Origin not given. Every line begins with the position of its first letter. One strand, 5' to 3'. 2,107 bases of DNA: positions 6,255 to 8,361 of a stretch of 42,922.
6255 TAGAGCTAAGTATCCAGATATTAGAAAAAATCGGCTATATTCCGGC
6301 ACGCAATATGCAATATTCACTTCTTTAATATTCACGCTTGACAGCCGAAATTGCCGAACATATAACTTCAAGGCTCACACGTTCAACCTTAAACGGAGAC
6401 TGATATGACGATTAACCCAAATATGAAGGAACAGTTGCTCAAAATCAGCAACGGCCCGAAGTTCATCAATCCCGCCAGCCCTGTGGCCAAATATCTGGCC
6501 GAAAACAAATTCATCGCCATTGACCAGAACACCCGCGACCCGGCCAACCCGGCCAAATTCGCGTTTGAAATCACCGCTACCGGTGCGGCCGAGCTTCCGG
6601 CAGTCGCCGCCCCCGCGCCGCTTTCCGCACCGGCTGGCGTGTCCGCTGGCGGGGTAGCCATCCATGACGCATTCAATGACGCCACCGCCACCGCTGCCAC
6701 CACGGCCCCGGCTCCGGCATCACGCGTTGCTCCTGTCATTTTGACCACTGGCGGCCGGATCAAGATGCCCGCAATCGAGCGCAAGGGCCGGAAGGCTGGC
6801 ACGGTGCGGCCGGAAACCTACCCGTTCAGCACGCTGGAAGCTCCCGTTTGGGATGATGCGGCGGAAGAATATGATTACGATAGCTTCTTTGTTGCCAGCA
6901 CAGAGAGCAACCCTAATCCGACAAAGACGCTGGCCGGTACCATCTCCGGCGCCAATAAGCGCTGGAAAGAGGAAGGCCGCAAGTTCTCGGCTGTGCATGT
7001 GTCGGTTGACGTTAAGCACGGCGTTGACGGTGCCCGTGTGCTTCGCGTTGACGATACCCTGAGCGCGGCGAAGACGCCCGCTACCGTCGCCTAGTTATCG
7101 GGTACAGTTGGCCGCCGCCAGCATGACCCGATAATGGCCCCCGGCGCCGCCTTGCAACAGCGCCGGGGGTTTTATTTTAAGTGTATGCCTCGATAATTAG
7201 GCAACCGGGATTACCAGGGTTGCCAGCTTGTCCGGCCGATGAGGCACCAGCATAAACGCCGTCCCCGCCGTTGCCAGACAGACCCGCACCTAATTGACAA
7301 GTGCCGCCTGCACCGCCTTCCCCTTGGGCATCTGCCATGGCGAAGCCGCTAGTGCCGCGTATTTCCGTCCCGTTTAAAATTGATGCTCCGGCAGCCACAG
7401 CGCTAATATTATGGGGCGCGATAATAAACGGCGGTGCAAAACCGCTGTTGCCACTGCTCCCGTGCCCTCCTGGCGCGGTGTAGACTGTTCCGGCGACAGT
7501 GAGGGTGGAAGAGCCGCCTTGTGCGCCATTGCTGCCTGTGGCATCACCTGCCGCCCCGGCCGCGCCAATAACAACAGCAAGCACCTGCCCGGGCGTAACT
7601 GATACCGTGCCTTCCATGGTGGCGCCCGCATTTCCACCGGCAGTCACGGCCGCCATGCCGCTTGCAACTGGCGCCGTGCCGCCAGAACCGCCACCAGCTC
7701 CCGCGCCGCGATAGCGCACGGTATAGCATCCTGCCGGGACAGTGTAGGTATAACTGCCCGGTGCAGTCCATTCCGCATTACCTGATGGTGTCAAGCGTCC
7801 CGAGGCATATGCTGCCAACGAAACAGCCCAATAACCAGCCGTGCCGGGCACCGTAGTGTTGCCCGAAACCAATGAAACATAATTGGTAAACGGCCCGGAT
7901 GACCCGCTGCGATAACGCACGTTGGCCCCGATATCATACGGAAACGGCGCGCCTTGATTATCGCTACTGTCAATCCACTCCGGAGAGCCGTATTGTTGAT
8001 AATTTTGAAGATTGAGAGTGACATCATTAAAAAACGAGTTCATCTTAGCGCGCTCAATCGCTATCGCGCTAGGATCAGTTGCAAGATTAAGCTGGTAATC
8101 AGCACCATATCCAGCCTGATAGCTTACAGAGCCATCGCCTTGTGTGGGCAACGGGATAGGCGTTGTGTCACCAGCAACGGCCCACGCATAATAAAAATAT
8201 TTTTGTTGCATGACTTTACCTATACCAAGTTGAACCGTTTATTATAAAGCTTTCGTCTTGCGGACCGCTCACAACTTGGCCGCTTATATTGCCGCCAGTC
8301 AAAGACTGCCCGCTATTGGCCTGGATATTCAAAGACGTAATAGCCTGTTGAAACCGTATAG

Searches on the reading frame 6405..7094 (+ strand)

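Call 47: search_protein_families(library=phrogs, proteins=[window:6405-7094:+], max_evalue=0.00001)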
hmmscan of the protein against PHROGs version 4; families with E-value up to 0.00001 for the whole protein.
window:6405-7094:+ (229 aa): 1 family
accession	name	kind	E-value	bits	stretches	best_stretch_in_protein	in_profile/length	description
phrog_7597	-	unknown function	7.9e-09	36.5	1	93-190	68-149/193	-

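Call 83: search_protein_families(library=pfam, proteins=[window:6405-7094:+], max_evalue=0.001)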
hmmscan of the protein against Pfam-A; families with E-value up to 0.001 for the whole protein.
window:6405-7094:+ (229 aa): 1 family
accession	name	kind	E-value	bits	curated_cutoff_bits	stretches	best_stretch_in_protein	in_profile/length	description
PF23978.1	DUF7303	-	2.3e-13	50.5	27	1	51-190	56-149/195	Family of unknown function (DUF7303)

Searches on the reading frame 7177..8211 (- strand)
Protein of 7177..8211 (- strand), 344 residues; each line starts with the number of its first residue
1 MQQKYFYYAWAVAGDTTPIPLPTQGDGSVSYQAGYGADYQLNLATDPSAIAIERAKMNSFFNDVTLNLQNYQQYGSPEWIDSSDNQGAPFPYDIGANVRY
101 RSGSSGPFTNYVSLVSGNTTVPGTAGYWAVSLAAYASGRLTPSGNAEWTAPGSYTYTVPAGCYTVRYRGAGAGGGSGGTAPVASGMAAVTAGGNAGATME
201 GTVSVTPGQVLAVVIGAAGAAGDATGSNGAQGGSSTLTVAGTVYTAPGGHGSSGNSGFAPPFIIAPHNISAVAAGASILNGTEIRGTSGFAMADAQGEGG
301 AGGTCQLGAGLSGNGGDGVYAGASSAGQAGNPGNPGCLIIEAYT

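Call 47: search_protein_families(library=phrogs, proteins=[window:7177-8211:-], max_evalue=0.00001)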
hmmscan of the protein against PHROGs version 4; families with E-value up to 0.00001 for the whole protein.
window:7177-8211:- (344 aa): 7 families
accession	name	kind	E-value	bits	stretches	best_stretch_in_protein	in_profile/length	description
phrog_26622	-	tail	3.2e-29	102.9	1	1-125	1-119/691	tail fiber protein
phrog_863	-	tail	1.4e-20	74.8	1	94-343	367-604/690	tail fiber assembly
phrog_19618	-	tail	9.4e-17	62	1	1-144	1-145/387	tail collar protein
phrog_6202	-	tail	3.9e-09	37.2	1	149-341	449-635/636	tail fiber protein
phrog_356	-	tail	7.4e-08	32.2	1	102-343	627-839/924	minor tail protein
phrog_4474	-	unknown function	4.3e-06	27.3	1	138-331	145-302/407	-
phrog_12796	-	tail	9.1e-06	26.1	0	143-330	248-416/445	tail fiber protein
